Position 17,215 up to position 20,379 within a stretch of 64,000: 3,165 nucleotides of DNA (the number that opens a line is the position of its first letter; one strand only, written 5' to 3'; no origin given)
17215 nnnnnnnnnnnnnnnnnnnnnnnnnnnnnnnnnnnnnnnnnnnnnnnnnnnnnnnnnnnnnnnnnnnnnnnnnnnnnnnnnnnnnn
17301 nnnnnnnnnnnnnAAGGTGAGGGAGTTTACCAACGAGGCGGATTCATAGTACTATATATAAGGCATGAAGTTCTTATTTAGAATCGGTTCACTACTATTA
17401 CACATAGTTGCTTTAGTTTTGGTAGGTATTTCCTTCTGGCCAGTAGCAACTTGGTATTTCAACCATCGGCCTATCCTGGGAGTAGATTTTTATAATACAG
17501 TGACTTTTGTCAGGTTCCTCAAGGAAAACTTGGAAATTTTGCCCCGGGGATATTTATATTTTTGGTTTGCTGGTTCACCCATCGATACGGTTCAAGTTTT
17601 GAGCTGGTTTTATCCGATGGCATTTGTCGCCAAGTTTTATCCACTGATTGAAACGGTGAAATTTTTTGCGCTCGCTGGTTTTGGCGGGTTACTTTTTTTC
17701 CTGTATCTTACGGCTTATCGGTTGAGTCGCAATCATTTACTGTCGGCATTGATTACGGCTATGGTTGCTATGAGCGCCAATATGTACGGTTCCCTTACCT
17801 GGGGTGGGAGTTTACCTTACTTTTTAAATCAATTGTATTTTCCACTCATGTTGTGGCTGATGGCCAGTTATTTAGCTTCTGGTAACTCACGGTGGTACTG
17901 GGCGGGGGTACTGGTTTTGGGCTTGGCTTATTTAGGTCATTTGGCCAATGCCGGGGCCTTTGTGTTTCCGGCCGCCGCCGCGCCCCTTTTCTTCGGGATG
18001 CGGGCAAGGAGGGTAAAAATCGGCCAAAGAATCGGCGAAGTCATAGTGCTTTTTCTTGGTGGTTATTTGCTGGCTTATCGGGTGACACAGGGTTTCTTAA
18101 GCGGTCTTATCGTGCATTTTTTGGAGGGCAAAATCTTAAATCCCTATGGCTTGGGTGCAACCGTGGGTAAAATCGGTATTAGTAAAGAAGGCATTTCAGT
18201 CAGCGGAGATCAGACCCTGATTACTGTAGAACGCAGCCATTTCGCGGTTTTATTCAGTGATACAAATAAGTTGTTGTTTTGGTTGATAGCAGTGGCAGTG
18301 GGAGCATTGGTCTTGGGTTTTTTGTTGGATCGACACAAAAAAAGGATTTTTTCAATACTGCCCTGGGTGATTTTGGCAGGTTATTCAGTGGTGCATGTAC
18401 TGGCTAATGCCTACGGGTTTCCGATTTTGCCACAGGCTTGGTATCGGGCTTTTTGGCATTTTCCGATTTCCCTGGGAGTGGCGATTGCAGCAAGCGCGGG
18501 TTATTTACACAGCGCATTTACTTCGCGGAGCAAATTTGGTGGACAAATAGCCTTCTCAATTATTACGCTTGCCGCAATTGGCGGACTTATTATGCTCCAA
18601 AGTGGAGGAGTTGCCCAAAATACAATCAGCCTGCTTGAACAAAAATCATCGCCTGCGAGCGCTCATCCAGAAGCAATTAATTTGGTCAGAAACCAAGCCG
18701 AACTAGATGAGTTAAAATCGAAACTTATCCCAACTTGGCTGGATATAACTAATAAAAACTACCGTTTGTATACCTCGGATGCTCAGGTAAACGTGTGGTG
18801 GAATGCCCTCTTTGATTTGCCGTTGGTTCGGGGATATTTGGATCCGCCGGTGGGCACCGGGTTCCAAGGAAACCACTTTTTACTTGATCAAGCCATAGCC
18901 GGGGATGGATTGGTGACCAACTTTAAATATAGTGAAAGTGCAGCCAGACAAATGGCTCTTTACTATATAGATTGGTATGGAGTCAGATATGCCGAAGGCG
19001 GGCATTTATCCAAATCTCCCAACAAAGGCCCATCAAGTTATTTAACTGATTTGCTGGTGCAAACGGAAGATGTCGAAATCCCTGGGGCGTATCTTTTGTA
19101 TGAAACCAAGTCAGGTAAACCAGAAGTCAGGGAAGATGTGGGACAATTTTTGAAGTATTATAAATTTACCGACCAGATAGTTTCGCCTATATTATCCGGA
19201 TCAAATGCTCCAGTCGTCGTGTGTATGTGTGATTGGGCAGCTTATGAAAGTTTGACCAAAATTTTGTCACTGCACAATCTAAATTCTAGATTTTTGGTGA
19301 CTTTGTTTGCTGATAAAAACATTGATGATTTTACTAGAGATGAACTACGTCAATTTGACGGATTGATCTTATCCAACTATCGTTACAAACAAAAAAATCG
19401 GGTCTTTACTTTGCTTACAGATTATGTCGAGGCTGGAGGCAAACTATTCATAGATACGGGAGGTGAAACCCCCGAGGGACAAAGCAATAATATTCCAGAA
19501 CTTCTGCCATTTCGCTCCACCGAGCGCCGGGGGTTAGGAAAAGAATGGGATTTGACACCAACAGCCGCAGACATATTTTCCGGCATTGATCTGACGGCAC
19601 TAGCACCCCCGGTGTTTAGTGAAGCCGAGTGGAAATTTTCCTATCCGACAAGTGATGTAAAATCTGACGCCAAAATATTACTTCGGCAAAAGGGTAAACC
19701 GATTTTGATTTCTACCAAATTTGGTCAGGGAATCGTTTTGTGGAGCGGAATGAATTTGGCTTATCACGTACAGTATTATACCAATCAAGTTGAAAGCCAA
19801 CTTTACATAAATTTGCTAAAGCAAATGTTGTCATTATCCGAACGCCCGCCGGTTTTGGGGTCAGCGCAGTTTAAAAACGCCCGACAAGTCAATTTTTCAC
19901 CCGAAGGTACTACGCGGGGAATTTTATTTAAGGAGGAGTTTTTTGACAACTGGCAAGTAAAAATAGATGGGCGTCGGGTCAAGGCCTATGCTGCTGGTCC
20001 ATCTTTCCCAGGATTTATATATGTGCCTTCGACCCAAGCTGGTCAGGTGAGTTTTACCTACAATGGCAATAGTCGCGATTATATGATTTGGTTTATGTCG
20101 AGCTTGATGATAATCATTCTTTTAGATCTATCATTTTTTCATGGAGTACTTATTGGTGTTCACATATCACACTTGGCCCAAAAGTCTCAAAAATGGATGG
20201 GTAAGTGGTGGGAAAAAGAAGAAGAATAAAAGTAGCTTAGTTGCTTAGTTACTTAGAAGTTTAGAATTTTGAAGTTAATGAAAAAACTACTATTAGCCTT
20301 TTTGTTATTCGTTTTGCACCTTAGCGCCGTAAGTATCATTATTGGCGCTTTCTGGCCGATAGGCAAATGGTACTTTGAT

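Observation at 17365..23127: Tandem pair (plus a third copy at 34140-36869) of ~950-aa membrane proteins with an OST-like architecture; candidate undescribed GT-C family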

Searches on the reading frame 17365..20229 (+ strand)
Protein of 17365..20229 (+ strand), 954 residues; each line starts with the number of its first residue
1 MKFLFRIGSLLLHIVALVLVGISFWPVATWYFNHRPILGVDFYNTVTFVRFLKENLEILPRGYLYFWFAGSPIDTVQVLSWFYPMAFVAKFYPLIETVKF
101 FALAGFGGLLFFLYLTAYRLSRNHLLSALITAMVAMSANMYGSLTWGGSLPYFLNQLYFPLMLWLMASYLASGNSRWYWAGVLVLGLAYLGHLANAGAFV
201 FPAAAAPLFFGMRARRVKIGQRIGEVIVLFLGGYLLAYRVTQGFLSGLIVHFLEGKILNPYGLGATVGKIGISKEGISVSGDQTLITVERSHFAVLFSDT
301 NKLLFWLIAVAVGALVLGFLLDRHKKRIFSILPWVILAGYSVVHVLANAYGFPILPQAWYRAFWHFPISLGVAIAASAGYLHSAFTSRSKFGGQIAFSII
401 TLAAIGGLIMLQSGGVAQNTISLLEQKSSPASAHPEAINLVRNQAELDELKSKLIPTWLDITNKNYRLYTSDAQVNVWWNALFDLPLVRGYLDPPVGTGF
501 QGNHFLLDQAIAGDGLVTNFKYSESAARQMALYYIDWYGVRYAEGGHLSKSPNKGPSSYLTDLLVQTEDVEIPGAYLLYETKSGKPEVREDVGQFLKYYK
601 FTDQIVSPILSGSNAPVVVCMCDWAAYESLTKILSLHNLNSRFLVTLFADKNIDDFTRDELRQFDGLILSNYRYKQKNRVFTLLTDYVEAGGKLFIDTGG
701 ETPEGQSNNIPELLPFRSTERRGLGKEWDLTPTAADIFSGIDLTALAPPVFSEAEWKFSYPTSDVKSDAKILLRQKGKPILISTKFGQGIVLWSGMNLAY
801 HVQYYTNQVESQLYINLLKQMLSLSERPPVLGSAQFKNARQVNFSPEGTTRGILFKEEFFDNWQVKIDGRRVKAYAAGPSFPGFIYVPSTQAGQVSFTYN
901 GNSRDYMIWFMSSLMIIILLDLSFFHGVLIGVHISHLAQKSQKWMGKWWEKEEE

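Call 6: search_protein_families(library=pfam, proteins=[window:17365-20229:+], max_evalue=1)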
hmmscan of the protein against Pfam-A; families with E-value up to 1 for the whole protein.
window:17365-20229:+ (954 aa): 3 families
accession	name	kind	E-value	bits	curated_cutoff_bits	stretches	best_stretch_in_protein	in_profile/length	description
PF10131.15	PTPS_related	-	4e-05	22.7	26.4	1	651-801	479-621/621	6-pyruvoyl-tetrahydropterin synthase related domain; membrane protein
PF22840.2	CATSPERG_NTD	-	0.054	13.8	27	1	30-87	74-131/159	CATSPERG N-terminal domain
PF23355.1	IFT52_GIFT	-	0.2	11.1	27.2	1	635-702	17-84/246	IFT52 GIFT domain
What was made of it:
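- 19177..19839 (+): A residues ~605-825: alpha/beta domain of GATase1 / ThuA / GIFT-like fold, without a conserved Cys nucleophile. Pfam PF10131 positions 479-621 align to A 651-801 (call 6).
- On Pfam PF10131 PTPS_related: A 651-801 aligns to profile 479-621 (call 6).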

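Call 7: search_protein_families(library=ncbifam, proteins=[window:17365-20229:+], max_evalue=1)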
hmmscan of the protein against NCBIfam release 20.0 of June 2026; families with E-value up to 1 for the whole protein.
window:17365-20229:+ (954 aa): 0 families

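Call 11: find_homologous_proteins(query=window:17365-20226:+)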
Query window:17365-20226:+ (954 aa): 36 proteins with E <= 0.001 among 8000 candidates.
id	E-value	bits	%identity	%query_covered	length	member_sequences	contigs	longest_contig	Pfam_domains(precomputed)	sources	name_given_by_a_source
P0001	0.0e+0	2178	100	100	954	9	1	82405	-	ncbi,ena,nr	ncbi:MAG: hypothetical protein UV04_C0002G0033 [Candidatus Gottesmanbacteria bacterium GW2011_GWA2_4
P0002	0.0e+0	1145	53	99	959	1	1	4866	-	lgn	-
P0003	0.0e+0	1140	52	100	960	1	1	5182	PF10131.16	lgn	-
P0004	0.0e+0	1140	54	100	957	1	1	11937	-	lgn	-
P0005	0.0e+0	1111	52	99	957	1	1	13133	-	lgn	-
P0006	0.0e+0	1110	51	100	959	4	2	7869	PF10131.16,PF20176.4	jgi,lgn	-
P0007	0.0e+0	1086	52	100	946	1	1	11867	PF10131.16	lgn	-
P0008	0.0e+0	1078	49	100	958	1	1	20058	PF10131.16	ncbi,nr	ncbi:hypothetical protein HY045_00270 [Candidatus Woesebacteria bacterium]|nr:hypothetical protein [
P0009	0.0e+0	1017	48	99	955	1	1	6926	PF10131.16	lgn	-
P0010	0.0e+0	1014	47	99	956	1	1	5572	PF10131.16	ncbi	-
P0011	2.4e-297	1007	48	99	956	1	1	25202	PF10131.16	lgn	-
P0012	2.7e-291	987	46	99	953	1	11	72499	PF10131.16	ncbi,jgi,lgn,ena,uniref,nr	ncbi:hypothetical protein A3D00_01895 [Candidatus Woesebacteria bacterium RIFCSPHIGHO2_02_FULL_38_9]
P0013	2.6e-287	974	48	99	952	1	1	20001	-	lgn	-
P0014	4.3e-284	963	45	99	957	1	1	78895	PF10131.16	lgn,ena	-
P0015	5.5e-282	956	46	100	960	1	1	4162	-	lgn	-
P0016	7.2e-273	926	44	100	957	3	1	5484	PF10131.16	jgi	-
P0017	1.1e-272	925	48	88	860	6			PF10131.16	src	-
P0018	1.8e-215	736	39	100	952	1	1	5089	PF10131.16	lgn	-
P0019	4.4e-208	712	35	100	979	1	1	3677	PF10131.16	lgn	-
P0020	1.2e-205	703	37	99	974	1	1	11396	PF10131.16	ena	-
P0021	4.6e-205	702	36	100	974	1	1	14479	PF10131.16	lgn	-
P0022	8.0e-199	681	36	96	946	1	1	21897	PF10131.16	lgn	-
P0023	1.1e-197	677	51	61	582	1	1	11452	PF10131.16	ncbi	ncbi:hypothetical protein C4564_01785, partial [Candidatus Microgenomates bacterium]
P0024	8.9e-197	674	35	100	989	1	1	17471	PF10131.16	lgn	-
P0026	4.4e-184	632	34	100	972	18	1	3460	PF10131.16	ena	-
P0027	2.0e-183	630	35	100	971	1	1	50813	PF10131.16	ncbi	-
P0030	2.6e-144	500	31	99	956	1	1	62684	PF10131.16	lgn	-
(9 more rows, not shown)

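Call 20: search_solved_structures(query=A2, max_evalue=10, show_alignments=2)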
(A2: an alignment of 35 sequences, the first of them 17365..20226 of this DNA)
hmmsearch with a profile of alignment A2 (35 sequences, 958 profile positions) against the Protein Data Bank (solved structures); distinct sequences matched with E-value up to 10: 2.
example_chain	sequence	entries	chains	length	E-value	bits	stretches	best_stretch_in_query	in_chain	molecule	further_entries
2gk3_A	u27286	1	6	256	0.29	12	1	646-791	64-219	putative cytoplasmic protein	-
2lom_A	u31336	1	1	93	0.43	11.4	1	282-367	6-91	HIG1 domain family member 1A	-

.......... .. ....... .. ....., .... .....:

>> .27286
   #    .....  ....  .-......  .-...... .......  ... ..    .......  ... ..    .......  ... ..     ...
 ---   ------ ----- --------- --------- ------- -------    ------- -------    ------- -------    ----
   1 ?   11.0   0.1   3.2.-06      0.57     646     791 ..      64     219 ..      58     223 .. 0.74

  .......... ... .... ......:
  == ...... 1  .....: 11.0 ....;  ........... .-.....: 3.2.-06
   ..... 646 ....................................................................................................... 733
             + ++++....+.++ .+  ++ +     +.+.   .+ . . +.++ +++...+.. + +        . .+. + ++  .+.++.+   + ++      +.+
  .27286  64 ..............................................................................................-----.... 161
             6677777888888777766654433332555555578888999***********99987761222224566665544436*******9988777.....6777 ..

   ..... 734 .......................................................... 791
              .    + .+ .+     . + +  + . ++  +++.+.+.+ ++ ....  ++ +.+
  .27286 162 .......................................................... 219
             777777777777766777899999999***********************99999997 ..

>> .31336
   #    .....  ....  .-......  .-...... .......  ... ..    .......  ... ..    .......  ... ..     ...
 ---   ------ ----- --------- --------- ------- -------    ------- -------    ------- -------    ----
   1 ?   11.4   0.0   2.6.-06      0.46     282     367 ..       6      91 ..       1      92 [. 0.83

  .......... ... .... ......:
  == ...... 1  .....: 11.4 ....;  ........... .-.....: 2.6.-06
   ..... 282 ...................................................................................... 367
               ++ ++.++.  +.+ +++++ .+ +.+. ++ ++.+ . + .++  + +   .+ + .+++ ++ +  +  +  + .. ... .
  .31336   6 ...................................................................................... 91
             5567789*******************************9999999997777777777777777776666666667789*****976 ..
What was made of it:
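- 19177..19839 (+): Weak profile match to 2gk3 (call 20).
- On STT3/PglB/AglB oligosaccharyltransferase (GT66): No PDB OST found by the profile search (call 20).
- Closest known: STT3 / PglB / AglB oligosaccharyltransferases. Different: There is no sequence-level match (calls 6, 20) and no WWDYG motif.
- A profile search of PDB sequences finds no GT-C (call 20).
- Tried and rejected: A profile of 35 sequences searched against all PDB sequences found no GT-C. The only hits were 2gk3 (E 0.29) and a spurious HIG1 match (call 20).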

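Call 30: search_protein_families(library=pfam, alignment_id=A2, max_evalue=0.01)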
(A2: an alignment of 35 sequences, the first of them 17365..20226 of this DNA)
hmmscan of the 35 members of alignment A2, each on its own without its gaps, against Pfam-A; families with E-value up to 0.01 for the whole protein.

A. member 1, window:17365-20226:+ (954 aa): 1 family
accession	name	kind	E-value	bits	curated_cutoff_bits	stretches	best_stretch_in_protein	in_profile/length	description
PF10131.15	PTPS_related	-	4e-05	22.7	26.4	1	651-801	479-621/621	6-pyruvoyl-tetrahydropterin synthase related domain; membrane protein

B. families by the number of members that match (of 35 scanned): 6 families
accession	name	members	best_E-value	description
PF10131.15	PTPS_related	29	1.3e-15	6-pyruvoyl-tetrahydropterin synthase related domain; membrane protein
PF20176.3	DUF6541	3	2e-08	Family of unknown function (DUF6541)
PF24157.1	DUF7408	3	0.0001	Domain of unknown function (DUF7408)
PF08532.16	Glyco_hydro_42M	2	0.0026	Beta-galactosidase trimerisation domain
PF14188.11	DUF4311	1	0.0034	Domain of unknown function (DUF4311)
PF13709.12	DUF4159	1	0.005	Domain of unknown function (DUF4159)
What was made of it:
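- On Pfam PF10131 PTPS_related: 29 of 35 close homologues hit at E<=0.01, best 1.3e-15 (call 30).
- On STT3/PglB/AglB oligosaccharyltransferase (GT66): None among the 35 homologues (call 30).
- On YfhO (PF09586): No hit for A, B or C at E<=1 (call 6) or among the 35 homologues (call 30).
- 29 of 35 relatives hit PF10131 at E<=0.01, best 1.3e-15 (call 30).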

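Call 31: predict_structure(alignment_id=A2)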
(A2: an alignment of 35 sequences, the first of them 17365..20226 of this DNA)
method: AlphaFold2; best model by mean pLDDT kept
length: 954 residues; sequences in the alignment: 35
mean_pLDDT: 89.4   pTM: 0.87
mean pLDDT of the five models: 89.4, 88.8, 87.3, 87.1, 86.5
residues with pLDDT >= 90: 671; 70-90: 220; 50-70: 40; < 50: 23
segments of 3 or more residues with pLDDT < 50: 259-280
pLDDT, mean of each block of 10 residues (from residue 1): 86 95 95 91 93 89 92 85 94 95 96 97 96 94 83 93 97 94 95 87 94 89 94 89 72 62 40 41 68 85 90 88 88 93 84 57 85 94 90 90 92 89 89 93 94 95 95 91 92 65 90 93 96 98 92 92 97 83 81 94 96 96 94 96 96 94 96 94 96 95 90 94 95 87 93 94 93 96 94 95 92 95 94 94 94 96 94 95 92 90 89 92 86 77 83 76
secondary structure, 60 per line:
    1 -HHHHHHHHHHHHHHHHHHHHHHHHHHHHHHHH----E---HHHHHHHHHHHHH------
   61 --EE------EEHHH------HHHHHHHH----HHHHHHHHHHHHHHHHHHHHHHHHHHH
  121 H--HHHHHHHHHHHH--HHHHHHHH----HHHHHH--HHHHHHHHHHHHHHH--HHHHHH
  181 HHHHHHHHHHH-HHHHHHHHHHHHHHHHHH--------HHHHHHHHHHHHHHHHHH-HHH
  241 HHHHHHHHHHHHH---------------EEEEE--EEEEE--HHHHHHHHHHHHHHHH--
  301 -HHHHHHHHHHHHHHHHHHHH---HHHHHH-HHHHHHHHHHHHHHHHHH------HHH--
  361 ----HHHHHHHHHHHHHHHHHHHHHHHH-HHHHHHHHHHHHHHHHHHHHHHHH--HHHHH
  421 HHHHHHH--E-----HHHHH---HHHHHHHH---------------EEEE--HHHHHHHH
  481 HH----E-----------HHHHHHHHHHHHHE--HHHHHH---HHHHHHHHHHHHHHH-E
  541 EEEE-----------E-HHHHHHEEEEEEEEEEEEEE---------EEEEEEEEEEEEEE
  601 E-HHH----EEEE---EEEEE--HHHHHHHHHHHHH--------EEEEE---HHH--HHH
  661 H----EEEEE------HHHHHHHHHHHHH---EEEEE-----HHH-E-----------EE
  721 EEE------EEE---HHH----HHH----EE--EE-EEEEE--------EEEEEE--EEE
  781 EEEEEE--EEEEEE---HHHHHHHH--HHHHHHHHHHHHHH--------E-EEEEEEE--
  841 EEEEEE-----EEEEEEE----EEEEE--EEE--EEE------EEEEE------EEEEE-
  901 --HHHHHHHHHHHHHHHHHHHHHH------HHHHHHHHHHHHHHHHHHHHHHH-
elements in order (helices of 4 or more, strands of 3 or more residues): H2-33 H42-54 H82-89 H94-121 H124-135 H138-145 H150-155 H158-172 H175-191 H193-210 H219-236 H238-253 E269-273 E276-280 H283-298 H302-321 H325-330 H332-349 H365-388 H390-413 H416-427 H436-440 H444-451 E467-470 H473-482 H499-511 H515-520 H524-538 E540-544 H558-563 E564-577 E587-601 E610-613 E617-621 H624-636 E645-649 H658-661 E666-670 H677-689 E693-697 E719-723 E730-732 E757-761 E770-775 E778-786 E789-794 H798-805 H808-821 E832-838 E841-846 E852-858 E863-867 E870-872 E875-877 E884-888 E895-899 H903-924 H931-953
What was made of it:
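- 17365..18603 (+): A residues 1-413: polytopic membrane module, about 11 TM helices, N-terminus inside. This is the predicted GT-C catalytic module. Model helices (call 31).
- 18412..18456 (+): A residues 350-364: extracytoplasmic loop between the 9th and 10th predicted TM helices, with low model confidence, carrying W359-Y-R361-x-F-W364. Mean pLDDT 57 for residues 351-360 (call 31).
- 18604..19044 (+): A residues 414-560: membrane-proximal, mostly helical extracytoplasmic subdomain holding R467, W478-W479, P486, G490-Y491 and D536. Secondary structure (call 31).
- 19852..20064 (+): A residues ~830-900: C-terminal all-beta (sandwich-like) domain. Strands 832-899 in the model (call 31).
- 20071..20226 (+): A residues 903-954: C-terminal TM anchor (903-924) and cytoplasmic tail ending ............. 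Model helices 903-924 and 931-953 (call 31).
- On GT-C fold glycosyltransferase superfamily: AF2 model pLDDT 89.4, pTM 0.87 (call 31).
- Checked: In the model it starts 53 residues after the last N-terminal TM helix (H390-413, call 31).
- AF2 model of A has pLDDT 89.4 and pTM 0.87 (call 31).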

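Call 36: find_encoding_contigs(protein=P0008, flank=10000, max_places=2)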
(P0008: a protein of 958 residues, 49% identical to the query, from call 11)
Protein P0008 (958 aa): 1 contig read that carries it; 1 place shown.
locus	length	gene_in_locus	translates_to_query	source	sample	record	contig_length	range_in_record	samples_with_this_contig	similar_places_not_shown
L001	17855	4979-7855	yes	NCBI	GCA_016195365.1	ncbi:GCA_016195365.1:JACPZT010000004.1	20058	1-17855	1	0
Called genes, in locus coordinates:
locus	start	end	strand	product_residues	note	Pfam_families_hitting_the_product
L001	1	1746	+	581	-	PF02366:PMT (weak), PF13231:PMT_2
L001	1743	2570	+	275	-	PF00535:Glycos_transf_2, PF10111:Glyco_tranf_2_2 (weak)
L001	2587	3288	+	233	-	PF01209:Ubie_methyltran (faint), PF13489:Methyltransf_23, PF07021:MetW, PF13847:Methyltransf_31, PF08241:Methyltransf_11, PF08242:Methyltransf_12, PF13649:Methyltransf_25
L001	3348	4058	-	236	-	-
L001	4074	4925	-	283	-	-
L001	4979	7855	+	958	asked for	PF10131:PTPS_related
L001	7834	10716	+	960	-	-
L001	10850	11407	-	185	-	-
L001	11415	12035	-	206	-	PF13231:PMT_2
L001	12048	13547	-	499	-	-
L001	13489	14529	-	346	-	-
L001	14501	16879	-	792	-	PF13439:Glyco_transf_4, PF20706:GT4-conflict, PF00534:Glycos_transf_1, PF13692:Glyco_trans_1_4, PF00534:Glycos_transf_1, PF13692:Glyco_trans_1_4, PF13524:Glyco_trans_1_2 (weak)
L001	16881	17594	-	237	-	PF02353:CMAS, PF01209:Ubie_methyltran (weak), PF05175:MTS (weak), PF13489:Methyltransf_23, PF08241:Methyltransf_11, PF08242:Methyltransf_12, PF13649:Methyltransf_25, PF13847:Methyltransf_31, +1 more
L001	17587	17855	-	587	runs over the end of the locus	PF02543:Carbam_trans_N, PF16861:Carbam_trans_C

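Call 37: find_encoding_contigs(protein=P0012, flank=10000, max_places=2)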
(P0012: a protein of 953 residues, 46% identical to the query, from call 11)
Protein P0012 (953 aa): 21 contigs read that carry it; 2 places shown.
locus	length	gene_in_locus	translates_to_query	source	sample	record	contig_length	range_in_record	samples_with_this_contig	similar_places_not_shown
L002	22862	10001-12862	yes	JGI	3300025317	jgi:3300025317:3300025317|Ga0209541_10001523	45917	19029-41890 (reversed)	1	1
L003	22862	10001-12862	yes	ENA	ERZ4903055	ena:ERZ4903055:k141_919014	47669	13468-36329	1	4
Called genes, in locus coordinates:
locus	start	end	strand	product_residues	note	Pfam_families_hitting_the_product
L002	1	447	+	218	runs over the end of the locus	PF01209:Ubie_methyltran, PF03848:TehB (weak), PF13489:Methyltransf_23, PF07021:MetW, PF13847:Methyltransf_31, PF08241:Methyltransf_11, PF08242:Methyltransf_12, PF13649:Methyltransf_25, +2 more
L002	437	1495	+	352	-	PF00534:Glycos_transf_1, PF13692:Glyco_trans_1_4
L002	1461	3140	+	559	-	PF13231:PMT_2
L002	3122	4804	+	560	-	PF13231:PMT_2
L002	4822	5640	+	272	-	PF00535:Glycos_transf_2, PF10111:Glyco_tranf_2_2 (weak)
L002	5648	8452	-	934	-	-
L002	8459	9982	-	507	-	-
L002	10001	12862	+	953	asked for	PF10131:PTPS_related (weak)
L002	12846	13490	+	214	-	PF01209:Ubie_methyltran, PF05219:DREV (weak), PF13489:Methyltransf_23, PF07021:MetW (weak), PF08241:Methyltransf_11, PF08242:Methyltransf_12, PF13649:Methyltransf_25, PF13847:Methyltransf_31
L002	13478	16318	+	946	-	PF10131:PTPS_related (weak)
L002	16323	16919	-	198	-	-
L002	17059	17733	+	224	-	PF08843:AbiEii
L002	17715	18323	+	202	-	PF13338:AbiEi_4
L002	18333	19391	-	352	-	PF13489:Methyltransf_23 (weak), PF08241:Methyltransf_11, PF08242:Methyltransf_12, PF13649:Methyltransf_25, PF13847:Methyltransf_31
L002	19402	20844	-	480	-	PF13231:PMT_2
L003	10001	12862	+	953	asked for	PF10131:PTPS_related (weak)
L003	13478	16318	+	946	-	PF10131:PTPS_related (weak)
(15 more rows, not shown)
